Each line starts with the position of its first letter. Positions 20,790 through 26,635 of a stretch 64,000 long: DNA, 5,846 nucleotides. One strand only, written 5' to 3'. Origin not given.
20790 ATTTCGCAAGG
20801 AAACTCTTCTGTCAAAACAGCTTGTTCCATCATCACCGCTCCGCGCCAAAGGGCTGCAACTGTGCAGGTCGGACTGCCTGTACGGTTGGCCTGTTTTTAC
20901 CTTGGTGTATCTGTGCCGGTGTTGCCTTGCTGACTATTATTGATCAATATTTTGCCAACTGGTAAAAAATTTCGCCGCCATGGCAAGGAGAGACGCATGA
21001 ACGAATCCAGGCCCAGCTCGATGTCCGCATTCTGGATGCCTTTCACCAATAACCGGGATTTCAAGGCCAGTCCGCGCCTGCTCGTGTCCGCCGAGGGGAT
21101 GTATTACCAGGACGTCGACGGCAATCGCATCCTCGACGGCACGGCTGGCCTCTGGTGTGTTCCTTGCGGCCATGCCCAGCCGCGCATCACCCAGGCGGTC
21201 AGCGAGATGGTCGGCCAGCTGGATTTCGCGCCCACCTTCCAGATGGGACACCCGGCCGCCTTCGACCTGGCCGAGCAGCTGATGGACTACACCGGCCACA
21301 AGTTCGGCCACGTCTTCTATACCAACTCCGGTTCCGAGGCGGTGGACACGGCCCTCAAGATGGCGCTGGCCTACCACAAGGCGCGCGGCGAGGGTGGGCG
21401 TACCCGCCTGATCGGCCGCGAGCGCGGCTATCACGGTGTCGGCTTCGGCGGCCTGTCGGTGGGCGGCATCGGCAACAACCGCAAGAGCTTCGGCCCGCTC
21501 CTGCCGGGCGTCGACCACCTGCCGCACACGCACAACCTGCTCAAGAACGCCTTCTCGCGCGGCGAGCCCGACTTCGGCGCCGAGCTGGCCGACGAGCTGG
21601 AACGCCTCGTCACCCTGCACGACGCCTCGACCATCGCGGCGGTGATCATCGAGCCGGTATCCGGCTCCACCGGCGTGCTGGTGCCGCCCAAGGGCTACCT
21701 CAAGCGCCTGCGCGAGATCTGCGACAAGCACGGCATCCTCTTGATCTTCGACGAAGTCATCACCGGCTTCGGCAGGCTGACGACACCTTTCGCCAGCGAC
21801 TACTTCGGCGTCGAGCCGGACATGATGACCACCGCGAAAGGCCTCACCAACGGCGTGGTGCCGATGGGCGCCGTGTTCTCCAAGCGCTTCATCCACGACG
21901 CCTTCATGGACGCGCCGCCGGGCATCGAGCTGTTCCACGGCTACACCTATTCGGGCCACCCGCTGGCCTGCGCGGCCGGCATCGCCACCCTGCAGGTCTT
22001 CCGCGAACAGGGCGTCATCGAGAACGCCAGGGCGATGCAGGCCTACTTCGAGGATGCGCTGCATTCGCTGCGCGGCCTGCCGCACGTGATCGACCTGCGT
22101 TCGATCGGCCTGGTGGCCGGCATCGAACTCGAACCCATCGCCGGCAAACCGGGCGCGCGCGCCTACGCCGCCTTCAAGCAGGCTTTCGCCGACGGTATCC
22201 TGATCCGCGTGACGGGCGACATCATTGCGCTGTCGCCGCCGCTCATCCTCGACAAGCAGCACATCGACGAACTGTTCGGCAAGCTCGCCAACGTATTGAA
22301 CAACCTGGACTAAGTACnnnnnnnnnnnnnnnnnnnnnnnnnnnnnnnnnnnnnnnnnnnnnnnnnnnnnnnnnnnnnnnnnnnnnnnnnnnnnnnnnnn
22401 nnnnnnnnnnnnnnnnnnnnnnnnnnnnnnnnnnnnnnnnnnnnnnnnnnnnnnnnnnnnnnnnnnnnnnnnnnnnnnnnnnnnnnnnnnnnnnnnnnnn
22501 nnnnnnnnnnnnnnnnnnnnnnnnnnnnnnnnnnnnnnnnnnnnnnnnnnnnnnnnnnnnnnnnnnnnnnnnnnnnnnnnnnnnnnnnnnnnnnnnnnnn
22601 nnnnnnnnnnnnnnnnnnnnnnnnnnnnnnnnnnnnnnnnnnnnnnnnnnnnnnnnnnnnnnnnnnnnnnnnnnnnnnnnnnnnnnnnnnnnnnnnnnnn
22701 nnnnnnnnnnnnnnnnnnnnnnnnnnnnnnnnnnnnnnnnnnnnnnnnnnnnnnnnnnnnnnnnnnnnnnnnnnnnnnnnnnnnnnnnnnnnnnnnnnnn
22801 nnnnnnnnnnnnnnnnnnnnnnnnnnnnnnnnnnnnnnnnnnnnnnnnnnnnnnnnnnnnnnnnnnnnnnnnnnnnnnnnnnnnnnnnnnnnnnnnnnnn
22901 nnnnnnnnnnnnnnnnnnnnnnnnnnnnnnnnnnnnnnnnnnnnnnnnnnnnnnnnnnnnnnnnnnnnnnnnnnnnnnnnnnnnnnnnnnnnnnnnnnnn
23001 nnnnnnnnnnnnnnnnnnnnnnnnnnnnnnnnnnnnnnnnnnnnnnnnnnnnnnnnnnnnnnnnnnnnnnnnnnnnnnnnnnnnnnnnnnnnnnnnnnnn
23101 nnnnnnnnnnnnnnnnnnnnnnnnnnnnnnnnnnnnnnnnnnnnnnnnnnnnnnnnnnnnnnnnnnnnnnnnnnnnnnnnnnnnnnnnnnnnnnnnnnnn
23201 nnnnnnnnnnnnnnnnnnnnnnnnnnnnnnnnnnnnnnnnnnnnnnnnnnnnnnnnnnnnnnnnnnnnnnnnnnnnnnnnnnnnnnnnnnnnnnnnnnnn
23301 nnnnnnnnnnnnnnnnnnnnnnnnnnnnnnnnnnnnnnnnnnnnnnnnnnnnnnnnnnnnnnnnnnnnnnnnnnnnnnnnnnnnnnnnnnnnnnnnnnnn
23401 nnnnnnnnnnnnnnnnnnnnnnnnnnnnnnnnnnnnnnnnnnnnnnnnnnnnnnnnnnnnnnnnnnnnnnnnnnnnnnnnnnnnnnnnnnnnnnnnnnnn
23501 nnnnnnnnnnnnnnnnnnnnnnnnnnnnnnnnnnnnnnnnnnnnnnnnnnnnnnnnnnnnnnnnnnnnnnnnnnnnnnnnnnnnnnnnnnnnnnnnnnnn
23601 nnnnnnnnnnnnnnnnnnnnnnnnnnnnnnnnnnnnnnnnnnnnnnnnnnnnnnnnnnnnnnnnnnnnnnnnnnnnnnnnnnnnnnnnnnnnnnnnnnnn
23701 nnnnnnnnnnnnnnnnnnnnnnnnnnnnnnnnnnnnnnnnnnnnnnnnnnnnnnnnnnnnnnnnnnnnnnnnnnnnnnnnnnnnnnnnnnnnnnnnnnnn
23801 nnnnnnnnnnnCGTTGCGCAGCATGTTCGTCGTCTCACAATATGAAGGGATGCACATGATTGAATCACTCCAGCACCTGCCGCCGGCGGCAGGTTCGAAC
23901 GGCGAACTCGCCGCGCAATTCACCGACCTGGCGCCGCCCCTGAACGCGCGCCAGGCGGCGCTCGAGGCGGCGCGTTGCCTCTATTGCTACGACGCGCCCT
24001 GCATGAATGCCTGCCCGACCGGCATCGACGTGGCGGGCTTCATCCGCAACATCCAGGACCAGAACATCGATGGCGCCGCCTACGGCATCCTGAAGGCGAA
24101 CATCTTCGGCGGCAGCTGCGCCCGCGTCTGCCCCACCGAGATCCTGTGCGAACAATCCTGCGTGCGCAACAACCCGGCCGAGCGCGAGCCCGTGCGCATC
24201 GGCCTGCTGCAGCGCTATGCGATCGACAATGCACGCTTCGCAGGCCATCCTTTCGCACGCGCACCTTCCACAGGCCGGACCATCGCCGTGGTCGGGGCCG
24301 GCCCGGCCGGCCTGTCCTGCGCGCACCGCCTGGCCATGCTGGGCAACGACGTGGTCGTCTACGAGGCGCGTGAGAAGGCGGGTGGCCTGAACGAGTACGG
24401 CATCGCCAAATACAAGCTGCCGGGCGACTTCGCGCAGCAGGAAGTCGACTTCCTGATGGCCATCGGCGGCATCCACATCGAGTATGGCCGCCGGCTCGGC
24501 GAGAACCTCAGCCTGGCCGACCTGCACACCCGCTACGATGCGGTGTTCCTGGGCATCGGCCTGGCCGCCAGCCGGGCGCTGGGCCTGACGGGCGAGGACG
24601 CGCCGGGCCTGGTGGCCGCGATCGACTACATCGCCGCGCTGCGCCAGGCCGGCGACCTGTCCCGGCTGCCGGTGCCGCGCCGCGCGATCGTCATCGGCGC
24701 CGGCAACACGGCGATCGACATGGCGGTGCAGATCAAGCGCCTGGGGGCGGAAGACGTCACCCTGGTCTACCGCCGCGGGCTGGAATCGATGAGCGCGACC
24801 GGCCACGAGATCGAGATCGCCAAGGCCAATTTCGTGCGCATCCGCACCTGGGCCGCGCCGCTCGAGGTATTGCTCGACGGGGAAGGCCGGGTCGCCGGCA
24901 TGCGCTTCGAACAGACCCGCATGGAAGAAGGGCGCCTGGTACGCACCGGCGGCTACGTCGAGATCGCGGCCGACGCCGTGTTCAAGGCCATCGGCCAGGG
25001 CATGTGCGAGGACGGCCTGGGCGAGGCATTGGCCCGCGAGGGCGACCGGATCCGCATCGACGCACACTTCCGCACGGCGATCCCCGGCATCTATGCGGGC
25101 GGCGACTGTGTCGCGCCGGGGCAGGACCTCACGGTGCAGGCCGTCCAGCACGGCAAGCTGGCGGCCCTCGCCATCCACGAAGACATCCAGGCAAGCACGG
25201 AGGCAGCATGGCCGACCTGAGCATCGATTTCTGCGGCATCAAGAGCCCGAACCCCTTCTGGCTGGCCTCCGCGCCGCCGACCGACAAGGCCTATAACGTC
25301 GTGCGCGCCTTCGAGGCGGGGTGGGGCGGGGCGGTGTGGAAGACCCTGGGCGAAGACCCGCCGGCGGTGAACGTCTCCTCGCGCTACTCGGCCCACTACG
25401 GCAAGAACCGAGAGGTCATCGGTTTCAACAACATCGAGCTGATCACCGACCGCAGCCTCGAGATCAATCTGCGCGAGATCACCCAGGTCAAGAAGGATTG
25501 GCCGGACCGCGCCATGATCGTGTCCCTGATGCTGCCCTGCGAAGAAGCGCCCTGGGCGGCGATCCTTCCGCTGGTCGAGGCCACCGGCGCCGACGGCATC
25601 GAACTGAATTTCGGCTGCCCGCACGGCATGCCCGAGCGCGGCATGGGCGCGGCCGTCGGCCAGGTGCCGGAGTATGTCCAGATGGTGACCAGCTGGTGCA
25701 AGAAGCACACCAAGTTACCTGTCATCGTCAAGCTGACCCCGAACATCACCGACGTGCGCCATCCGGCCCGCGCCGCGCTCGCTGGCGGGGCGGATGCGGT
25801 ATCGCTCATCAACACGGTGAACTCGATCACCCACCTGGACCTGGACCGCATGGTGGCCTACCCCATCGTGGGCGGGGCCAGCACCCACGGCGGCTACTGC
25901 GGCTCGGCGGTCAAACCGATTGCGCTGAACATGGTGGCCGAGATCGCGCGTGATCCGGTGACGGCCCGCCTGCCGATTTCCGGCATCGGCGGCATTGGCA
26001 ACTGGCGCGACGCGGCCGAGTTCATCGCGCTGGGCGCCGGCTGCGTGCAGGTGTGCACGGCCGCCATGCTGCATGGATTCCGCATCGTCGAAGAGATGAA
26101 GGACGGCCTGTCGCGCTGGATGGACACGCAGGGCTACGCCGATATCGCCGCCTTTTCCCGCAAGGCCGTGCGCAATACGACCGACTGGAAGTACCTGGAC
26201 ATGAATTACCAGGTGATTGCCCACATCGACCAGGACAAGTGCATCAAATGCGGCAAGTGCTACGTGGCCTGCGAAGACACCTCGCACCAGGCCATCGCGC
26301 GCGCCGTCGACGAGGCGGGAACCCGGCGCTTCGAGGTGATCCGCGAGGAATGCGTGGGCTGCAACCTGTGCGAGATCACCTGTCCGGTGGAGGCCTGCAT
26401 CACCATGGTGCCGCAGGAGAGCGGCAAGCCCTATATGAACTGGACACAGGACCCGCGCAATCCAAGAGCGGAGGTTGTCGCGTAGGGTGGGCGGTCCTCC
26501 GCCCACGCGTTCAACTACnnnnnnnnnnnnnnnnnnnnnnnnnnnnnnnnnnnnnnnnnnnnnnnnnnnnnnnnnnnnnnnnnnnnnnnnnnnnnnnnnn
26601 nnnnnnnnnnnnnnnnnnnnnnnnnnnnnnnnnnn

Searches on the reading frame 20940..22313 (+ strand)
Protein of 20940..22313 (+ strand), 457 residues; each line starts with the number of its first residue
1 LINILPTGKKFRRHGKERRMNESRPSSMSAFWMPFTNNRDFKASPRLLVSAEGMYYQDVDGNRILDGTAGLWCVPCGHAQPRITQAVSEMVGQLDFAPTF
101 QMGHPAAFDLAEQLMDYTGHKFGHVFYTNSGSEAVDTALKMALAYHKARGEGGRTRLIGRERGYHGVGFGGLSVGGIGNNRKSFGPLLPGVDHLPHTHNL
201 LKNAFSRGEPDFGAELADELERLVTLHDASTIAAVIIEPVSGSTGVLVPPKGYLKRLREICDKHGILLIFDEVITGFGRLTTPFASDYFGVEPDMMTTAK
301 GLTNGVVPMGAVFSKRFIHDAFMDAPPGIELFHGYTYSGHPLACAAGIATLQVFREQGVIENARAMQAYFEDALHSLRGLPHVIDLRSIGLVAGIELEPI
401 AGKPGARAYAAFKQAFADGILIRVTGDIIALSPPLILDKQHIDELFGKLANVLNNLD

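Call 39: search_protein_families(library=pfam, proteins=[window:20940-22313:+], max_evalue=0.00001)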
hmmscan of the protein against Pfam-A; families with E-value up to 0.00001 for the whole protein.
window:20940-22313:+ (457 aa): 1 family
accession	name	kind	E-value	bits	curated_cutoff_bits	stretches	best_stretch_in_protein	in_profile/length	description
PF00202.27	Aminotran_3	-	1.4e-92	311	30.5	1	46-453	11-403/403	Aminotransferase class-III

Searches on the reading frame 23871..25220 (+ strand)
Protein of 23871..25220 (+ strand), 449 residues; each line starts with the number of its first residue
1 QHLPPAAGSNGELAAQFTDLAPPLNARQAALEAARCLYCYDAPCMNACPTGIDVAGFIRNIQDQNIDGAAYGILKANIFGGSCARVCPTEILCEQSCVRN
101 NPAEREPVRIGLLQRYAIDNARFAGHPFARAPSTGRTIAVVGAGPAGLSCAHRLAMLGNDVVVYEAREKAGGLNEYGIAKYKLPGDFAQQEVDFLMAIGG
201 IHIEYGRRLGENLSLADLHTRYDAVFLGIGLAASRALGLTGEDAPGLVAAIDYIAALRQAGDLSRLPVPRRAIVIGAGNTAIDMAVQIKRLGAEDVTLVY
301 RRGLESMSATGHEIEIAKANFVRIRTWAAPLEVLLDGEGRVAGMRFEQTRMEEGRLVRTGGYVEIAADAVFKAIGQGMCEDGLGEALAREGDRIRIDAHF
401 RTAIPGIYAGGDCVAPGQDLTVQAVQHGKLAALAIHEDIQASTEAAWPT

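Call 81: search_protein_families(library=pfam, proteins=[window:23871-25220:+], max_evalue=0.001)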
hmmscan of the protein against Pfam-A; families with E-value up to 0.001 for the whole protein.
window:23871-25220:+ (449 aa): 13 families
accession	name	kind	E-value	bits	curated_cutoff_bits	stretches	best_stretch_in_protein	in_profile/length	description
PF07992.20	Pyr_redox_2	-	8.3e-33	114.5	26.1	1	137-428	2-291/291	Pyridine nucleotide-disulphide oxidoreductase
PF14691.11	Fer4_20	-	3.6e-32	110.9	25.8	1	15-122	3-109/113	Dihydroprymidine dehydrogenase domain II, 4Fe-4S cluster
PF00070.33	Pyr_redox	-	8.6e-11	42.6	22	1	271-346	1-79/82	Pyridine nucleotide-disulphide oxidoreductase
PF13738.12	Pyr_redox_3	-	1.9e-09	37.7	30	1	271-308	166-202/305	Pyridine nucleotide-disulphide oxidoreductase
PF13450.12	NAD_binding_8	-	1.2e-08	35.5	21.9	1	140-172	1-33/68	NAD(P)-binding Rossmann-like domain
PF01266.30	DAO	-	1.1e-06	28.9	27.9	1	138-171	2-35/353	FAD dependent oxidoreductase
PF00890.30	FAD_binding_2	-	1.3e-05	25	20.4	1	138-172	2-36/414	FAD binding domain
PF03486.20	HI0933_like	-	6.1e-05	23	50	1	137-171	2-36/244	HI0933-like protein Rossmann domain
PF01593.30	Amino_oxidase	-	7.4e-05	22.6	19.8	1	146-172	2-28/443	Flavin containing amine oxidoreductase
PF02558.23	ApbA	-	9.8e-05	22.5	22.2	0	138-179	1-42/150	Ketopantoate reductase PanE/ApbA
PF01494.25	FAD_binding_3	-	0.00035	20.4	22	1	138-169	4-35/349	FAD binding domain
PF01946.23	Thi4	-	0.00043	20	26.2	0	138-172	20-55/235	Thi4 family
PF12831.13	FAD_oxidored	-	0.0006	19.6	27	0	138-174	2-38/416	FAD dependent oxidoreductase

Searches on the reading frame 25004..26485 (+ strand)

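Call 40: search_protein_families(library=pfam, proteins=[window:25004-26485:+], max_evalue=0.00001)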
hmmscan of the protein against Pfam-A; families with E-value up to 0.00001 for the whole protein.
window:25004-26485:+ (493 aa): 6 families
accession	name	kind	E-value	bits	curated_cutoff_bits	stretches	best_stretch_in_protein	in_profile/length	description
PF01180.27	DHO_dh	-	4.1e-31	108.7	27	1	72-373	2-291/291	Dihydroorotate dehydrogenase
PF14697.11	Fer4_21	-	1.4e-19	70.4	35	1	406-468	1-59/59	4Fe-4S dicluster domain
PF12838.12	Fer4_7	-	2e-08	35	27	1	412-464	1-52/52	4Fe-4S dicluster domain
PF01207.24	Dus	-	5.7e-07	29.4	20.4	1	185-251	69-136/311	Dihydrouridine synthase (Dus)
PF12837.12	Fer4_6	-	1.8e-06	28.1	25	1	405-431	1-24/24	4Fe-4S binding domain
PF00037.32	Fer4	-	2e-06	27.8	21.1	0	407-423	2-18/24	4Fe-4S binding domain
